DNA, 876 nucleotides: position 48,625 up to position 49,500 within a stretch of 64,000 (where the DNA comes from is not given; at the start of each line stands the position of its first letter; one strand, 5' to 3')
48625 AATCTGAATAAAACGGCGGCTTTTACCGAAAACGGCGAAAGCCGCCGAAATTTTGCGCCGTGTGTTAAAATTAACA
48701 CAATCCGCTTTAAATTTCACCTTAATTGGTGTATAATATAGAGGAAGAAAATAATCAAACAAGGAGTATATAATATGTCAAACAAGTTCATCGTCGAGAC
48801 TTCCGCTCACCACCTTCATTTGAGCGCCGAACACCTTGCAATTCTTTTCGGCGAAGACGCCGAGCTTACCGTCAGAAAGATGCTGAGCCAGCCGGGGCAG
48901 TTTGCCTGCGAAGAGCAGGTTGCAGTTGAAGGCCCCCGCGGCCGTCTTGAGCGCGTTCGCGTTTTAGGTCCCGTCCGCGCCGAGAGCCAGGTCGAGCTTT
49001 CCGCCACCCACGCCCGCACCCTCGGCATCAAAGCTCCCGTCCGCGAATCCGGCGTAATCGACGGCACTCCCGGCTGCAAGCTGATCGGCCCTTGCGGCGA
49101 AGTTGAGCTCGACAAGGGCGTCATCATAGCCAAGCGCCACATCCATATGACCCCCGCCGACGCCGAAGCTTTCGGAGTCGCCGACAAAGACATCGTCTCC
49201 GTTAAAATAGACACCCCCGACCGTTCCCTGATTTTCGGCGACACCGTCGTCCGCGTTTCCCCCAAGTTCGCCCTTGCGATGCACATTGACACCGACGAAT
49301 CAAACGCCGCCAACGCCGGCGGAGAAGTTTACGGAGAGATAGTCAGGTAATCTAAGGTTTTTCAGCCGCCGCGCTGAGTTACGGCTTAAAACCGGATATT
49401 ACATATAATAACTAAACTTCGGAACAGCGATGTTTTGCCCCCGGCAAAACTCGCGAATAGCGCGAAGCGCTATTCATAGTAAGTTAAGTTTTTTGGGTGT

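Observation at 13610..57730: Recurrent tandem duplication of gene termini, with almost only synonymous differences between copies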

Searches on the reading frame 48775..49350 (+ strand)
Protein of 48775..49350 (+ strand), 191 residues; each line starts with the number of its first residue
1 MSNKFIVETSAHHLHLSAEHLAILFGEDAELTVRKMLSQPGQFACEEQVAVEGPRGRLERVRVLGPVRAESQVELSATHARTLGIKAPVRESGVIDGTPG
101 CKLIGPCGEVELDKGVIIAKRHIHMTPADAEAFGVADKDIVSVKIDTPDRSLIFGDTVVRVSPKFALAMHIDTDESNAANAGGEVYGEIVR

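Call 15: find_encoding_contigs(protein=window:48775-49350:+, flank=10000, max_places=10)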
Protein window:48775-49350:+ (191 aa): 16 contigs read that carry it; 9 places shown.
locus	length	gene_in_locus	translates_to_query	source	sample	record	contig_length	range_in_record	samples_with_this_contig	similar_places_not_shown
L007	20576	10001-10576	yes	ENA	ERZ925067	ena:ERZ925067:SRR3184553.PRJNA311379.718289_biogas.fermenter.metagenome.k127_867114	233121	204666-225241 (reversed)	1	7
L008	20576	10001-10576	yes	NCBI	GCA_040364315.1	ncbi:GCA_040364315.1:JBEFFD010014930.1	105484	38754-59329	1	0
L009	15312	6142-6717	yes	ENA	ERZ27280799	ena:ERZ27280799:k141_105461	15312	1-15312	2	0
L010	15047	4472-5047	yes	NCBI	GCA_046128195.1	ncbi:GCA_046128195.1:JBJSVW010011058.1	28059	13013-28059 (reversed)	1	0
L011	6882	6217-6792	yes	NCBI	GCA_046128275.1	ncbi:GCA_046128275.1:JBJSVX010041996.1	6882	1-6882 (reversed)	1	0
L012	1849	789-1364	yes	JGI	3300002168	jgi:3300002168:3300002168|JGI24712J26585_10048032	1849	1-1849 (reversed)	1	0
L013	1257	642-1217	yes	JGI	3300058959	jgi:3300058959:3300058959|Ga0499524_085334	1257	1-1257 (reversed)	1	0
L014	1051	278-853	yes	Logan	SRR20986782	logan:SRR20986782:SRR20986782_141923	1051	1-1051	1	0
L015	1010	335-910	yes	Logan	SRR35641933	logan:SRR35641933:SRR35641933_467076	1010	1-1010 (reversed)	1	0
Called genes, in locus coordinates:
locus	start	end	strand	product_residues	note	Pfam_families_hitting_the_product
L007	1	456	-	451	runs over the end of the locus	PF00919:UPF0004, PF04055:Radical_SAM, PF18693:TRAM_2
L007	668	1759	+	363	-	-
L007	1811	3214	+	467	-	PF01406:tRNA-synt_1e, PF09334:tRNA-synt_1g (faint), PF23493:CysS_C (weak)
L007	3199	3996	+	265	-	PF00899:ThiF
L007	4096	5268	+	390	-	PF07136:DUF1385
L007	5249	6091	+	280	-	PF03602:Cons_hypoth95, PF08242:Methyltransf_12 (faint), PF05175:MTS, PF06325:PrmA (weak), PF13847:Methyltransf_31 (weak), PF13649:Methyltransf_25 (weak)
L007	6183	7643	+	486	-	-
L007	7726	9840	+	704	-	PF02901:PFL-like, PF01228:Gly_radical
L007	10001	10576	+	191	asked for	PF06130:PTAC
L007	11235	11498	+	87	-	PF00312:Ribosomal_S15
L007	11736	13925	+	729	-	PF01138:RNase_PH, PF03725:RNase_PH_C, PF03726:PNPase, PF01138:RNase_PH, PF00013:KH_1, PF00575:S1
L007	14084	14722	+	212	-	PF00583:Acetyltransf_1 (weak)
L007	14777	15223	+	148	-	PF22769:DCD, PF00692:dUTPase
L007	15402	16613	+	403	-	PF00201:UDPGT, PF04101:Glyco_tran_28_C (weak), PF06722:EryCIII-like_C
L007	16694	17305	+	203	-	PF02545:Maf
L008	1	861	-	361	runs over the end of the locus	PF00145:DNA_methylase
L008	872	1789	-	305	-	PF00145:DNA_methylase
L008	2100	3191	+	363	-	-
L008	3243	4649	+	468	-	PF01406:tRNA-synt_1e, PF09334:tRNA-synt_1g (faint), PF23493:CysS_C (weak)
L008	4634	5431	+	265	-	PF00899:ThiF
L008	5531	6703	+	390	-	PF07136:DUF1385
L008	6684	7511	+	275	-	PF03602:Cons_hypoth95, PF05175:MTS, PF06325:PrmA (weak), PF13649:Methyltransf_25 (weak), PF13847:Methyltransf_31 (weak), PF08242:Methyltransf_12 (weak)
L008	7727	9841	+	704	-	PF02901:PFL-like, PF01228:Gly_radical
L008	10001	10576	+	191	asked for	PF06130:PTAC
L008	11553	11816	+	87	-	PF00312:Ribosomal_S15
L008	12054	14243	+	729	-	PF01138:RNase_PH, PF03725:RNase_PH_C, PF03726:PNPase, PF01138:RNase_PH, PF00013:KH_1, PF00575:S1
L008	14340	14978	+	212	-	PF00583:Acetyltransf_1 (weak)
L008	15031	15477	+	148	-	PF22769:DCD, PF00692:dUTPase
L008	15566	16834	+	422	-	PF14253:AbiH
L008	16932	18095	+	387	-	PF00201:UDPGT, PF04101:Glyco_tran_28_C (weak), PF06722:EryCIII-like_C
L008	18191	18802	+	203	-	PF02545:Maf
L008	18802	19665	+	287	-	PF00730:HhH-GPD, PF00633:HHH (weak), PF10576:EndIII_4Fe-2S (weak)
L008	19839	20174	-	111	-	-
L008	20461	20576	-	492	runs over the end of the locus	-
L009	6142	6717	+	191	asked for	PF06130:PTAC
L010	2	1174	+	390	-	?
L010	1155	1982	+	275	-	PF03602:Cons_hypoth95, PF05175:MTS, PF06325:PrmA (weak), PF13649:Methyltransf_25 (weak), PF13847:Methyltransf_31 (weak), PF08242:Methyltransf_12 (faint)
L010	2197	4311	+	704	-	PF02901:PFL-like, PF01228:Gly_radical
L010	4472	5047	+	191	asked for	PF06130:PTAC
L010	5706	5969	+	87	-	PF00312:Ribosomal_S15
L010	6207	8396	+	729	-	PF01138:RNase_PH, PF03725:RNase_PH_C, PF03726:PNPase, PF01138:RNase_PH, PF00013:KH_1, PF00575:S1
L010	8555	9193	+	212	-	-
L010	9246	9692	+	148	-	PF22769:DCD, PF00692:dUTPase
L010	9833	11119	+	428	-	PF14253:AbiH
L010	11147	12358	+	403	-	PF00201:UDPGT, PF04101:Glyco_tran_28_C (weak), PF06722:EryCIII-like_C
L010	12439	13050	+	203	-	PF02545:Maf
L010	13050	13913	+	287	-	PF00730:HhH-GPD, PF00633:HHH (weak), PF10576:EndIII_4Fe-2S (weak)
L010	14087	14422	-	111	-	-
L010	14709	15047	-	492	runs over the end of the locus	-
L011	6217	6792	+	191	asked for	PF06130:PTAC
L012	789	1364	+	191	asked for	PF06130:PTAC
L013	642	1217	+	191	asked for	PF06130:PTAC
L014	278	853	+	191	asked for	PF06130:PTAC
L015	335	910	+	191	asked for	PF06130:PTAC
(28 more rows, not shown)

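Call 22: find_related_loci(query=window:48775-49350:+, collection=metagenome_contigs, flank=10000)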
Query window:48775-49350:+ (191 aa) in metagenome_contigs; peptide patterns used: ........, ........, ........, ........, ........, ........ (x = any residue, [..] = any of these).
600 stretches matched a pattern (row limit reached: there are more); 564 encode a relative of the query (tblastn E <= 1e-3); the best 80 are kept; 80 distinct loci.
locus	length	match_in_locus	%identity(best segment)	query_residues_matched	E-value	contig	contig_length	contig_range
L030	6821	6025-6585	71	4-191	1e-86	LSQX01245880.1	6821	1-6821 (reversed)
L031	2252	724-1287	70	4-191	9e-88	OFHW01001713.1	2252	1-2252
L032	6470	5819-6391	69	1-191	3e-84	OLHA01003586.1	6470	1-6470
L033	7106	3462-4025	69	4-191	4e-84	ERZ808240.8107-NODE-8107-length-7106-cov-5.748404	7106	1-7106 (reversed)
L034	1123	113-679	71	1-190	3e-89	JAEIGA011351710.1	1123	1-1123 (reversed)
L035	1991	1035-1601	69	1-191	1e-85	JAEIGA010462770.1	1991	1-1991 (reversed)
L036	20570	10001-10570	67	1-190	3e-82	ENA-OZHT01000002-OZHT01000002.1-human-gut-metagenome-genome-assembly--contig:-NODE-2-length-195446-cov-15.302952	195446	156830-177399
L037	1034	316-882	67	3-191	7e-89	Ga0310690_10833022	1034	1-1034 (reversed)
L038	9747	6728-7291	67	4-191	7e-82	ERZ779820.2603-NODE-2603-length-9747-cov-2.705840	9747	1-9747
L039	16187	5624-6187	67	4-191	7e-82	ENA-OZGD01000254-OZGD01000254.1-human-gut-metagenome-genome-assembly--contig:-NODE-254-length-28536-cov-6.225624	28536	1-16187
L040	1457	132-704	65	1-191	5e-87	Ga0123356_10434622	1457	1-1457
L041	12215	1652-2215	67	4-191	7e-82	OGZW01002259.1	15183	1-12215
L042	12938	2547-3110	66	4-191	3e-81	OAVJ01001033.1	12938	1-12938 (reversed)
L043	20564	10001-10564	67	4-191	1e-81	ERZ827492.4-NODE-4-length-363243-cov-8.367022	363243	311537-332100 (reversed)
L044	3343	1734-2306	67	1-191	5e-82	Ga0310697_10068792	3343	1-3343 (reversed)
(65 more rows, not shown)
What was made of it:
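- Tried and rejected: Metagenome scan with PduL (call 22).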
